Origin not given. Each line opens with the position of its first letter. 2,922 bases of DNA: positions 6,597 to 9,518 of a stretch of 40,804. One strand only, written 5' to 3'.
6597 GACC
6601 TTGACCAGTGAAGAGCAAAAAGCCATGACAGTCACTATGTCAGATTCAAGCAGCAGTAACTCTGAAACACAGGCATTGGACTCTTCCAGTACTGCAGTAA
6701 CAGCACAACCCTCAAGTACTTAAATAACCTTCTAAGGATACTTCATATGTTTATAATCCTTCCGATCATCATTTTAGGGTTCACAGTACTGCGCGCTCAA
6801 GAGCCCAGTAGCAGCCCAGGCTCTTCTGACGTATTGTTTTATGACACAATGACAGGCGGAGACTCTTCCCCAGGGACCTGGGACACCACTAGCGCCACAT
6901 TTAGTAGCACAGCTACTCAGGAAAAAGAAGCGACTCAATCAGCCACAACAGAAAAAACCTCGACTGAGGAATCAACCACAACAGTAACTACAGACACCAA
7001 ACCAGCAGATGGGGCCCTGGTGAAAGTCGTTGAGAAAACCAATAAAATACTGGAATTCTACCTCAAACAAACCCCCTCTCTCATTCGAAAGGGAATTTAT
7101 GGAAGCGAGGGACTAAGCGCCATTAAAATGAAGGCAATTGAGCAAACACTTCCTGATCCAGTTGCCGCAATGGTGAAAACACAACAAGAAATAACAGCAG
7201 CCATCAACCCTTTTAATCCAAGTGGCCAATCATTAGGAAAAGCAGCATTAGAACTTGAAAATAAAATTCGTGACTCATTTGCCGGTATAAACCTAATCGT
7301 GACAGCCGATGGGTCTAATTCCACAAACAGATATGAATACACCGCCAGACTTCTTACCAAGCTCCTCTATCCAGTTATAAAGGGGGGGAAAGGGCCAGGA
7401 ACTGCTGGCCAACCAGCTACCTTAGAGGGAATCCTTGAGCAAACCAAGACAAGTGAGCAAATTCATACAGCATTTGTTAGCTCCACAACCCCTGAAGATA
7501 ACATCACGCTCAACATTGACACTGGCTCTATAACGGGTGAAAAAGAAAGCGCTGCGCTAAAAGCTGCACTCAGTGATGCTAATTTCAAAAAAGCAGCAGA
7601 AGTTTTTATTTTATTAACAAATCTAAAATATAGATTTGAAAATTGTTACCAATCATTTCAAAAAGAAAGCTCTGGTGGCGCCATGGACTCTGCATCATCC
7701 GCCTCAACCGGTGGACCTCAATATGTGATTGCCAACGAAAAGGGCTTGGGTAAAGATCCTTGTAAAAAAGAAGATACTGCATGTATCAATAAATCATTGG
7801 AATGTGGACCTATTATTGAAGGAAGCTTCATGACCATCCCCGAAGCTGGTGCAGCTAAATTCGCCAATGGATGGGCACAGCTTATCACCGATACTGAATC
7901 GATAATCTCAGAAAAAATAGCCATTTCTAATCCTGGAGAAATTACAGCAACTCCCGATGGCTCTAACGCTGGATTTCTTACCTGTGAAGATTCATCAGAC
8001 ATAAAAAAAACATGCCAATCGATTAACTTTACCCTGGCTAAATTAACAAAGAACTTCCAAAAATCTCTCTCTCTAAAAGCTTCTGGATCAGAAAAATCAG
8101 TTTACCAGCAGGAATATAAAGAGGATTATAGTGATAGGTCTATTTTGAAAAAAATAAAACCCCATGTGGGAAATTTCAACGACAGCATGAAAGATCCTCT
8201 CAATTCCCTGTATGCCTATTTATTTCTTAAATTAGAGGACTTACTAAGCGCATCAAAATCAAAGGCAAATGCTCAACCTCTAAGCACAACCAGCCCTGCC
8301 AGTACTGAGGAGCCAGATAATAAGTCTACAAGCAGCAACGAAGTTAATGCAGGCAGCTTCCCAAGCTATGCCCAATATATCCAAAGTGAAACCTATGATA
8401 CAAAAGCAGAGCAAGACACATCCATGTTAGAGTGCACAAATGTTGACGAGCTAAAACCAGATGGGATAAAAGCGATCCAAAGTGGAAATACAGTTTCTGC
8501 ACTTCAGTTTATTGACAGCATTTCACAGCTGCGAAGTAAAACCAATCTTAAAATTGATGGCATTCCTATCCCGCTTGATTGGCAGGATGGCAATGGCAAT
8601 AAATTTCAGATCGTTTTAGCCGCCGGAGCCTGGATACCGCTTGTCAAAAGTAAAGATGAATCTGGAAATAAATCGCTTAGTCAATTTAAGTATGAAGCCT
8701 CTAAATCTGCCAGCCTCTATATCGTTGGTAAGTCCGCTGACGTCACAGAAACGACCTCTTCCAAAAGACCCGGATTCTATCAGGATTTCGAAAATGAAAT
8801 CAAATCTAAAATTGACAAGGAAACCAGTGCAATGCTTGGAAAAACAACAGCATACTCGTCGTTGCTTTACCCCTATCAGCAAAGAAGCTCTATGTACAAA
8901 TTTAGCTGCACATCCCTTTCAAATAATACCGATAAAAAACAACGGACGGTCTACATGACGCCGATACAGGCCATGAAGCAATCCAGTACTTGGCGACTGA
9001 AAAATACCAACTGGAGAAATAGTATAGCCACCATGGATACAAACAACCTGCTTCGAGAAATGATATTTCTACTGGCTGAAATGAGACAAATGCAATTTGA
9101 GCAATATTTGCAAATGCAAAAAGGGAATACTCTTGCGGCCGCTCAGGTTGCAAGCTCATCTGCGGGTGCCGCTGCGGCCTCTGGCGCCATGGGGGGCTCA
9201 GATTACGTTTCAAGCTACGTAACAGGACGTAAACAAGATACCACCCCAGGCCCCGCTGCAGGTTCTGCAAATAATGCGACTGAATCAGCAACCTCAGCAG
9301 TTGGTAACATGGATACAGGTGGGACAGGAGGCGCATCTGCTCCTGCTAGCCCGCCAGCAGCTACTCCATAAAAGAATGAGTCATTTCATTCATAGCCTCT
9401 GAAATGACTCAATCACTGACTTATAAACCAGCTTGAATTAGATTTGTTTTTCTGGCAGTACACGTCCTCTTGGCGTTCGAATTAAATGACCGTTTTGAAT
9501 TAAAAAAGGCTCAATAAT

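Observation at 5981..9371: Stand-alone icmW operon detached from all other Dot/Icm genes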

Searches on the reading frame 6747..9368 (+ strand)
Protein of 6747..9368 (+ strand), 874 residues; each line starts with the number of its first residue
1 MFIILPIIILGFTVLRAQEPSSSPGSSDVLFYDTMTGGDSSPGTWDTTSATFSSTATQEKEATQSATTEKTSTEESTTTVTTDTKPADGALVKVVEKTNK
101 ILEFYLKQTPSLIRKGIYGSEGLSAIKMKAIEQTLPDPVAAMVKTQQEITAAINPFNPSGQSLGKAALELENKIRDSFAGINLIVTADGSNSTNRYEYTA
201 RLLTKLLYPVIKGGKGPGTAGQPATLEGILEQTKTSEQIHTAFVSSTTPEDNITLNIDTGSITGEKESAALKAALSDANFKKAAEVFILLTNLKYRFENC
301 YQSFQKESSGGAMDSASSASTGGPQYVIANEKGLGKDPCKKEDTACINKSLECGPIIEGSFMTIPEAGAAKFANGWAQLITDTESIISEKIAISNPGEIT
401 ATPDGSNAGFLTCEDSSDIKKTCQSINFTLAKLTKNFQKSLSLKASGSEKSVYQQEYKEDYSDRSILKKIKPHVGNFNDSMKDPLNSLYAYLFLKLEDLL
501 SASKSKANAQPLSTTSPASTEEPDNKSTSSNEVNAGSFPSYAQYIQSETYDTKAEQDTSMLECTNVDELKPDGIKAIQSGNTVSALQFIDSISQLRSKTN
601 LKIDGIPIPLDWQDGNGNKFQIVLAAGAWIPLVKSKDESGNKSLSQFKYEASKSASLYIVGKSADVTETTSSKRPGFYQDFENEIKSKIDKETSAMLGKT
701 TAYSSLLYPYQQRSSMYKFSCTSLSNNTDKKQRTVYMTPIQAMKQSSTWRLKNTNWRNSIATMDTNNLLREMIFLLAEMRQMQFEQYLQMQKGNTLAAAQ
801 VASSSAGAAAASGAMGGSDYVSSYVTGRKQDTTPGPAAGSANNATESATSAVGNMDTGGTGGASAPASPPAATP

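Call 3: search_protein_families(library=pfam, proteins=[window:6747-9368:+], max_evalue=0.1)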
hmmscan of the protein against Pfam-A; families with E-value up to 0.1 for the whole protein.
window:6747-9368:+ (874 aa): 1 family
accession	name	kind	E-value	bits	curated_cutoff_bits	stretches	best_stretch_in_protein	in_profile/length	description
PF01159.24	Ribosomal_L6e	-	0.016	16.1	21.4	0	48-112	36-100/111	Ribosomal protein L6e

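Call 4: search_protein_families(library=ncbifam, proteins=[window:6747-9368:+], max_evalue=0.1)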
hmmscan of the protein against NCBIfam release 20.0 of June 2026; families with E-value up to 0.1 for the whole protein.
window:6747-9368:+ (874 aa): 0 families

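Call 10: search_solved_structures(query=window:6747-9368:+, max_evalue=10, show_alignments=2)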
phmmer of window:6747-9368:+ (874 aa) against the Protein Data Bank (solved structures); distinct sequences matched with E-value up to 10: 2.
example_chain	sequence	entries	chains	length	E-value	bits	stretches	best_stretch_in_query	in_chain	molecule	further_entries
9h3g_BG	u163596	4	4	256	0.22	13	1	260-332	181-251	Large ribosomal subunit protein eL8y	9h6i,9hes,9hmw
9scu_CG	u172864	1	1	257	0.88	10.9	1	280-332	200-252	Large ribosomal subunit protein eL8z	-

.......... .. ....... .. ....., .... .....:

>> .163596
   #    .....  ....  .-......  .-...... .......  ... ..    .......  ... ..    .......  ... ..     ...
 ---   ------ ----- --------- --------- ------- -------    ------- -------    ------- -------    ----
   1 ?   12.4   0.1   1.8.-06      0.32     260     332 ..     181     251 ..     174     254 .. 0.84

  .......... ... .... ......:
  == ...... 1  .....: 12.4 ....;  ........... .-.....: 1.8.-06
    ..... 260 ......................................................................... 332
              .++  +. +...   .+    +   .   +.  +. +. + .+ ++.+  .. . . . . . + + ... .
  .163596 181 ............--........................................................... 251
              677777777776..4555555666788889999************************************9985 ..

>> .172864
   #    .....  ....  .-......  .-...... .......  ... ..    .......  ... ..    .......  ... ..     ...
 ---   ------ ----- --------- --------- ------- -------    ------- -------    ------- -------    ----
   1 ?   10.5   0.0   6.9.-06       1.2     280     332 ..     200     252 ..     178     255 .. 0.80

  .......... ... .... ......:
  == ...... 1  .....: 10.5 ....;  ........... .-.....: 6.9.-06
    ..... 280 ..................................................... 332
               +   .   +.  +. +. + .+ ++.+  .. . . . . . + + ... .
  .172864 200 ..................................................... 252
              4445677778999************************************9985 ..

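Call 11: find_homologous_proteins(query=window:6747-9368:+, max_evalue=0.001)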
Query window:6747-9368:+ (874 aa): 2 proteins with E <= 0.001 among 8000 candidates.
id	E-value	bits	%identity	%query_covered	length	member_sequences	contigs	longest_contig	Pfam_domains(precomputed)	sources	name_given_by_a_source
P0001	0.0e+0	1898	100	100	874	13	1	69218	PF28212.1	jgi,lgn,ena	-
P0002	4.8e-285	966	55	96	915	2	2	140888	PF28212.1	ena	-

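Call 13: find_encoding_contigs(protein=P0002, flank=10000, max_places=4)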
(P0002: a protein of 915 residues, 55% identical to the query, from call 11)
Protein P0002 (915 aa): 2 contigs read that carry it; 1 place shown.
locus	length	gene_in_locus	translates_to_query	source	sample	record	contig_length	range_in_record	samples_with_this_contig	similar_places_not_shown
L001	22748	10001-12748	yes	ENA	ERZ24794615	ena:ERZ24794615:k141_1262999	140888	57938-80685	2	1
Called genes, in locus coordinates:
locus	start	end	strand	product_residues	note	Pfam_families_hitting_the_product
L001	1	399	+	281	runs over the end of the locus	PF00491:Arginase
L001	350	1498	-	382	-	PF00070:Pyr_redox (faint), PF07992:Pyr_redox_2, PF18113:Rbx_binding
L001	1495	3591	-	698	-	PF13328:HD_4, PF01966:HD, PF04607:RelA_SpoT, PF02824:TGS, PF28438:RelA_RIS, PF13291:ACT_4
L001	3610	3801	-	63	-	PF01192:RNA_pol_Rpb6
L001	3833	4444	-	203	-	PF00625:Guanylate_kin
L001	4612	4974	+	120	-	-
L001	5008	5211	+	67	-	-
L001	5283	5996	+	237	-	PF01138:RNase_PH, PF03725:RNase_PH_C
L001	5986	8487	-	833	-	PF00330:Aconitase, PF00694:Aconitase_C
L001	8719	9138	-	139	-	PF00436:SSB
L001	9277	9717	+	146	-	PF23130:IcmW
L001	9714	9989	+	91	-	-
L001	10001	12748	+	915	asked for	PF28212:TraW-like (weak)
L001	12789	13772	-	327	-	PF01078:Mg_chelatase (faint), PF05496:RuvB_N, PF00004:AAA, PF07728:AAA_5 (weak), PF17864:AAA_lid_4, PF05491:WHD_RuvB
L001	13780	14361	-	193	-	PF01330:RuvA_N, PF14520:HHH_5, PF07499:RuvA_C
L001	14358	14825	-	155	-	PF02075:RuvC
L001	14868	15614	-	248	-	PF20772:TACO1_YebC_N, PF01709:Transcrip_reg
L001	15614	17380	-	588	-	PF01336:tRNA_anti-codon, PF00152:tRNA-synt_2, PF02938:GAD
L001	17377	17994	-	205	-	PF04367:DUF502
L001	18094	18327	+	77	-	PF02954:HTH_8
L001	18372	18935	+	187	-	-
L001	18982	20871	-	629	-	PF02518:HATPase_c (faint), PF13589:HATPase_c_3, PF00183:HSP90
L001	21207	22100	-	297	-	PF00140:Sigma70_r1_2 (weak), PF04542:Sigma70_r2, PF04545:Sigma70_r4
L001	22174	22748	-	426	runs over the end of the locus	PF00275:EPSP_synthase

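Call 47: search_protein_representatives(alignment_id=A2)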
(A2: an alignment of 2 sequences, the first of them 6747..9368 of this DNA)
Query: 2 sequences, 923 profile positions. Proteins with E-value up to 0.001 (for the whole library): 30; up to 1e-10: 7; up to 1e-30: 2. The best 30 are listed.
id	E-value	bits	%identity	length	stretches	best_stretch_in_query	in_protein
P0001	0.0e+00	1784.8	-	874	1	2-923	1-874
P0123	4.2e-194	663.7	-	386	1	530-920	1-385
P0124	1.0e-21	93.2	-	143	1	264-333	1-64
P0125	1.7e-19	85.8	-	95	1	159-233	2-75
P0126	3.0e-17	78.4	-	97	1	112-189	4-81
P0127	3.1e-15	71.8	-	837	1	625-888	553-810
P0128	1.9e-14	69.1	-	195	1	57-200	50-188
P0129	1.2e-09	53.3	-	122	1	230-336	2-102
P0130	1.5e-08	49.6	-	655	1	699-885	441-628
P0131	2.3e-08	49.0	-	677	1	604-854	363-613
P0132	5.4e-08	47.8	-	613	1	671-857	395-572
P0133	5.9e-08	47.7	-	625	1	787-879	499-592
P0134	1.1e-07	46.8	-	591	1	706-876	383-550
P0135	2.3e-07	45.7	-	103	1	790-854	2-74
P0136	5.3e-07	44.5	-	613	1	785-889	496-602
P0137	5.8e-07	44.4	-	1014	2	631-901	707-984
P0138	1.1e-06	43.5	-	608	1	772-896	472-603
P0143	9.0e-06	40.4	-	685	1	782-890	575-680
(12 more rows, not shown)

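Call 48: list_cluster_members(proteins=[P0127, P0130, P0131, P0132, P0133, P0134, P0136, P0137, P0138, P0143])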
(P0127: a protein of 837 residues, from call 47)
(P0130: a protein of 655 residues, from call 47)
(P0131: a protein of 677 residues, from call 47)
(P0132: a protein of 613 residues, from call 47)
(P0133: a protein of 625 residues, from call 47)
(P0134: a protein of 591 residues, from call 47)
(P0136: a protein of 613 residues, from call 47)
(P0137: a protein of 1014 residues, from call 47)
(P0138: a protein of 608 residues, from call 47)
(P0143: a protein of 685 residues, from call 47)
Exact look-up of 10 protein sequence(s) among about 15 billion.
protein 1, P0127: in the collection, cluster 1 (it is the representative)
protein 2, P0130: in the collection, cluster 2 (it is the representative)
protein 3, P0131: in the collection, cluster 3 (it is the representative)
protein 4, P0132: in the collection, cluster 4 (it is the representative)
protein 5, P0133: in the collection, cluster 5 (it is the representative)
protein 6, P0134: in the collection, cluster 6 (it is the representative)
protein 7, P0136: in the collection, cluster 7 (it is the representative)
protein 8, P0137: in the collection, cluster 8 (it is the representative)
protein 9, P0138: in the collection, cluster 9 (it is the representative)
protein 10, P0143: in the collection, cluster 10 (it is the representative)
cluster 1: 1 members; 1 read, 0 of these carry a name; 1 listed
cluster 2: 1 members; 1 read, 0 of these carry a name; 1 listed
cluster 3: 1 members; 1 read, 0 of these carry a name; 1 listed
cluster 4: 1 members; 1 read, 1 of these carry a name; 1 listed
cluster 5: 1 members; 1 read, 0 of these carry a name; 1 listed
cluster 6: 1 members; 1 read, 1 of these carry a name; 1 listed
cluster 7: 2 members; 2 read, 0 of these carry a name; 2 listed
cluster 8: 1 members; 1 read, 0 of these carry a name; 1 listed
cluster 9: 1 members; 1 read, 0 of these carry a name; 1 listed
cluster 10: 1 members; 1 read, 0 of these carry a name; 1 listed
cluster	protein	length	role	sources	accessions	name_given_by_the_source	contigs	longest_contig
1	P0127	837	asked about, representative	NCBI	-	-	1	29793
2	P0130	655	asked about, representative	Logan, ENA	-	-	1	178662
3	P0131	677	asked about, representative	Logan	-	-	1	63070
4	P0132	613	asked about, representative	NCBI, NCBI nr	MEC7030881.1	MAG: hypothetical protein VXW87_04380 [Pseudomonadota bacterium] | hypothetical protein [Pseudomonadota bacterium]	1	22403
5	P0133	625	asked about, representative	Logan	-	-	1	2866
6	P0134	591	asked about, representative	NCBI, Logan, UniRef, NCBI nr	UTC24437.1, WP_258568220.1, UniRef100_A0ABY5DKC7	hypothetical protein MMH89_04290 [Candidatus Comchoanobacter bicostacola] | Uncharacterized protein n=1 Tax=Candidatus Comchoanobacter bicostacola TaxID=2919598 ... | hypothetical protein [Candidatus Comchoanobacter bicostacola]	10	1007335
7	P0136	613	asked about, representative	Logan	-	-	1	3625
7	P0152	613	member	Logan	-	-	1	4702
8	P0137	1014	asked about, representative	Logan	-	-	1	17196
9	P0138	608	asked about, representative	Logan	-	-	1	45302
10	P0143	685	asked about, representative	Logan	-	-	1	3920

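Call 49: search_protein_families(library=ncbifam, proteins=[P0127, P0130, P0131, P0132, P0133, P0134, P0136, P0137, P0138, P0143], max_evalue=0.01)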
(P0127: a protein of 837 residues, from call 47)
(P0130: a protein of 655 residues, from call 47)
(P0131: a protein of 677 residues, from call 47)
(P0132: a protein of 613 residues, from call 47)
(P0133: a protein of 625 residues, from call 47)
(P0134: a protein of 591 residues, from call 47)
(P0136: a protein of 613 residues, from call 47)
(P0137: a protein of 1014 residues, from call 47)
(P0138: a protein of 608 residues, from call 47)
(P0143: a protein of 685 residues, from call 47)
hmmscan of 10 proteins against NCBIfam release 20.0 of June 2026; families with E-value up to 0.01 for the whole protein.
P0127 (837 aa): 0 families

P0130 (655 aa): 0 families

P0131 (677 aa): 0 families

P0132 (613 aa): 0 families

P0133 (625 aa): 0 families

P0134 (591 aa): 0 families

P0136 (613 aa): 0 families

P0137 (1014 aa): 0 families

P0138 (608 aa): 1 family
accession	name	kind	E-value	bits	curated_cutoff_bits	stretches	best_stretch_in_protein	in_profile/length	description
NF038225.1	IcmX_IVB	equivalog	0.0067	15.5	500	0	498-553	364-425/438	type IVB secretion system protein IcmX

P0143 (685 aa): 1 family
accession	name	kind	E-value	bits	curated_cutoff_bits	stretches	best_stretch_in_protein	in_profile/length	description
NF038225.1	IcmX_IVB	equivalog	4.7e-05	22.6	500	1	594-643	377-426/438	type IVB secretion system protein IcmX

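Call 50: find_encoding_contigs(protein=P0134, flank=10000, max_places=2)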
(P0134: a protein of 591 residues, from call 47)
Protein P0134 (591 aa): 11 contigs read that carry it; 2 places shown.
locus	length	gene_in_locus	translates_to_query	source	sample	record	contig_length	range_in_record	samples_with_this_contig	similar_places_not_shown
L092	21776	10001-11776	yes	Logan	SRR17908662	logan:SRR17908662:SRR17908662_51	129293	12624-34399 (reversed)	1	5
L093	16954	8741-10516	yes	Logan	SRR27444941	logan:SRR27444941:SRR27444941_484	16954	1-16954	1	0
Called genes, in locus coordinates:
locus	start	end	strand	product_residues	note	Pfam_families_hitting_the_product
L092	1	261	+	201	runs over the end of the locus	-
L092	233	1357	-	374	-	PF01266:DAO (faint), PF03486:HI0933_like (faint), PF07992:Pyr_redox_2, PF00070:Pyr_redox, PF18113:Rbx_binding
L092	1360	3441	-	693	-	PF13328:HD_4, PF01966:HD, PF04607:RelA_SpoT, PF02824:TGS, PF28438:RelA_RIS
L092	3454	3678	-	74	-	PF01192:RNA_pol_Rpb6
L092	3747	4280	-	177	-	PF00625:Guanylate_kin, PF13238:AAA_18 (weak), PF13401:AAA_22 (faint), PF20720:nSTAND3 (faint)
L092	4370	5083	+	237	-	PF01138:RNase_PH, PF03725:RNase_PH_C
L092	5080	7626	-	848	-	PF00330:Aconitase, PF00694:Aconitase_C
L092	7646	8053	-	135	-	PF00436:SSB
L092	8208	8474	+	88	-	-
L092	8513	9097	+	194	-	-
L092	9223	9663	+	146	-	PF23130:IcmW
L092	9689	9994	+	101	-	-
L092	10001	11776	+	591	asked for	-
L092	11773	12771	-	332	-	PF05673:DUF815 (faint), PF05496:RuvB_N, PF01078:Mg_chelatase (faint), PF13173:AAA_14 (faint), PF00004:AAA, PF07728:AAA_5, PF17864:AAA_lid_4, PF05491:WHD_RuvB, +1 more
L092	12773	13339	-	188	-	PF01330:RuvA_N, PF14520:HHH_5, PF07499:RuvA_C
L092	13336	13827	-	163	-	PF02075:RuvC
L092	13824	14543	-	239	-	PF20772:TACO1_YebC_N, PF01709:Transcrip_reg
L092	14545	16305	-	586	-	PF01336:tRNA_anti-codon, PF00152:tRNA-synt_2, PF02938:GAD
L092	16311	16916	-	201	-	PF04367:DUF502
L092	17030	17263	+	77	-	PF02954:HTH_8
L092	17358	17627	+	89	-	-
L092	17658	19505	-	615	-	PF02518:HATPase_c (weak), PF13589:HATPase_c_3, PF00183:HSP90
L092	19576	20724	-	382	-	PF04542:Sigma70_r2 (weak), PF04545:Sigma70_r4 (faint)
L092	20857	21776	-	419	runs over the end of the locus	PF00275:EPSP_synthase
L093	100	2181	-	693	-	PF13328:HD_4, PF01966:HD, PF04607:RelA_SpoT, PF02824:TGS, PF28438:RelA_RIS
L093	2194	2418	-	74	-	PF01192:RNA_pol_Rpb6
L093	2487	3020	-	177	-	PF00625:Guanylate_kin, PF13238:AAA_18 (weak), PF13401:AAA_22 (faint), PF20720:nSTAND3 (faint)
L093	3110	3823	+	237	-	PF01138:RNase_PH, PF03725:RNase_PH_C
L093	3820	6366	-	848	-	PF00330:Aconitase, PF00694:Aconitase_C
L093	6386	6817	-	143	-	PF00436:SSB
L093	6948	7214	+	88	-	-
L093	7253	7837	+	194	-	-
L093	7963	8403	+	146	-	PF23130:IcmW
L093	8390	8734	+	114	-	-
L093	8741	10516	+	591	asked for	-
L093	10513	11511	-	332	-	PF05673:DUF815 (faint), PF05496:RuvB_N, PF01078:Mg_chelatase (faint), PF13173:AAA_14 (faint), PF00004:AAA, PF07728:AAA_5, PF17864:AAA_lid_4, PF05491:WHD_RuvB, +1 more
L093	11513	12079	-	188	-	PF01330:RuvA_N, PF14520:HHH_5, PF07499:RuvA_C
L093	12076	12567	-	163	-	PF02075:RuvC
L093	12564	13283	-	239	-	PF20772:TACO1_YebC_N, PF01709:Transcrip_reg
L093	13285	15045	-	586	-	PF01336:tRNA_anti-codon, PF00152:tRNA-synt_2, PF02938:GAD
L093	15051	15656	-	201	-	PF04367:DUF502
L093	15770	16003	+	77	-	PF02954:HTH_8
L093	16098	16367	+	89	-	-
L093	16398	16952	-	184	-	?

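Call 51: find_encoding_contigs(protein=P0127, flank=10000, max_places=2)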
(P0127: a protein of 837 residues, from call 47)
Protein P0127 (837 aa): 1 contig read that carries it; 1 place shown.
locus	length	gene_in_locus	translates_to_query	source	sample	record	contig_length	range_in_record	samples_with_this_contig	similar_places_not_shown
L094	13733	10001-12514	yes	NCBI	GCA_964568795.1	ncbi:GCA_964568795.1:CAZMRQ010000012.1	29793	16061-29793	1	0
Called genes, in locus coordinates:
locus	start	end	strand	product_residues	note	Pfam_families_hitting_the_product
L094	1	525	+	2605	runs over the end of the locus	PF12796:Ank_2 (faint), PF00515:TPR_1 (faint), PF07719:TPR_2 (faint), PF25058:ARM_TT21 (faint), PF13424:TPR_12 (weak), PF13432:TPR_16 (faint), PF13424:TPR_12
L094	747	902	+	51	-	-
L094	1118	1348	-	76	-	PF02954:HTH_8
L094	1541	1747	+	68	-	PF09723:Zn_ribbon_8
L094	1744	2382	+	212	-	PF04367:DUF502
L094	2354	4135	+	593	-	PF01336:tRNA_anti-codon, PF00152:tRNA-synt_2, PF02938:GAD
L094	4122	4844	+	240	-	PF20772:TACO1_YebC_N, PF01709:Transcrip_reg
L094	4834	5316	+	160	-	PF02075:RuvC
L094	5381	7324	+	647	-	-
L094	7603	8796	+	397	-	PF02517:Rce1-like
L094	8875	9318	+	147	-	PF23130:IcmW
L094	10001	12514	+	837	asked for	-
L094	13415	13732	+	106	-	?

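Call 57: search_solved_structures(query=A4, max_evalue=1, show_alignments=1)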
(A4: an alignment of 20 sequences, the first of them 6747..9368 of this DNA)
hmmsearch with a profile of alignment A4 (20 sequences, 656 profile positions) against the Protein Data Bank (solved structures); distinct sequences matched with E-value up to 1: 1.
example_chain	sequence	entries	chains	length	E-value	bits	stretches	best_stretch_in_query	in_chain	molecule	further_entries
3e3v_A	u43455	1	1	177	0.52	12.1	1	453-505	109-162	Regulatory protein recX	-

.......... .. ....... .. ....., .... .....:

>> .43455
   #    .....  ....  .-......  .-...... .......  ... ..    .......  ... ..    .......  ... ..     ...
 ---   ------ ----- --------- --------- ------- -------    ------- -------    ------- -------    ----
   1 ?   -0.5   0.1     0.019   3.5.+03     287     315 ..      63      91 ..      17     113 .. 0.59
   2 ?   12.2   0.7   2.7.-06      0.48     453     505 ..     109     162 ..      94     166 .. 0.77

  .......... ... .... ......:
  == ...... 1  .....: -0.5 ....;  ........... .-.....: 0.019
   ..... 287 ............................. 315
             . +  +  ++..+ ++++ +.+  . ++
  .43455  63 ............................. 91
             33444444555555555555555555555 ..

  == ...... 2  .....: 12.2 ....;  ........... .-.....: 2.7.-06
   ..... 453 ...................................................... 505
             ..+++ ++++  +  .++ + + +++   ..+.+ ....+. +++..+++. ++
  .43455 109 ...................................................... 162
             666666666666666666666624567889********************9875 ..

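Call 72: search_protein_families(library=pfam, proteins=[L094:5381-7321:+, L092:8513-9094:+], max_evalue=0.001)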
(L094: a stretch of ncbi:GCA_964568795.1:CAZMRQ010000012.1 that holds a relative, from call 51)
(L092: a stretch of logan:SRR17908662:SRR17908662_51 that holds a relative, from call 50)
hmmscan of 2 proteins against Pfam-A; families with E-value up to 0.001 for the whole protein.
L094:5381-7321:+ (647 aa): 0 families

L092:8513-9094:+ (194 aa): 0 families
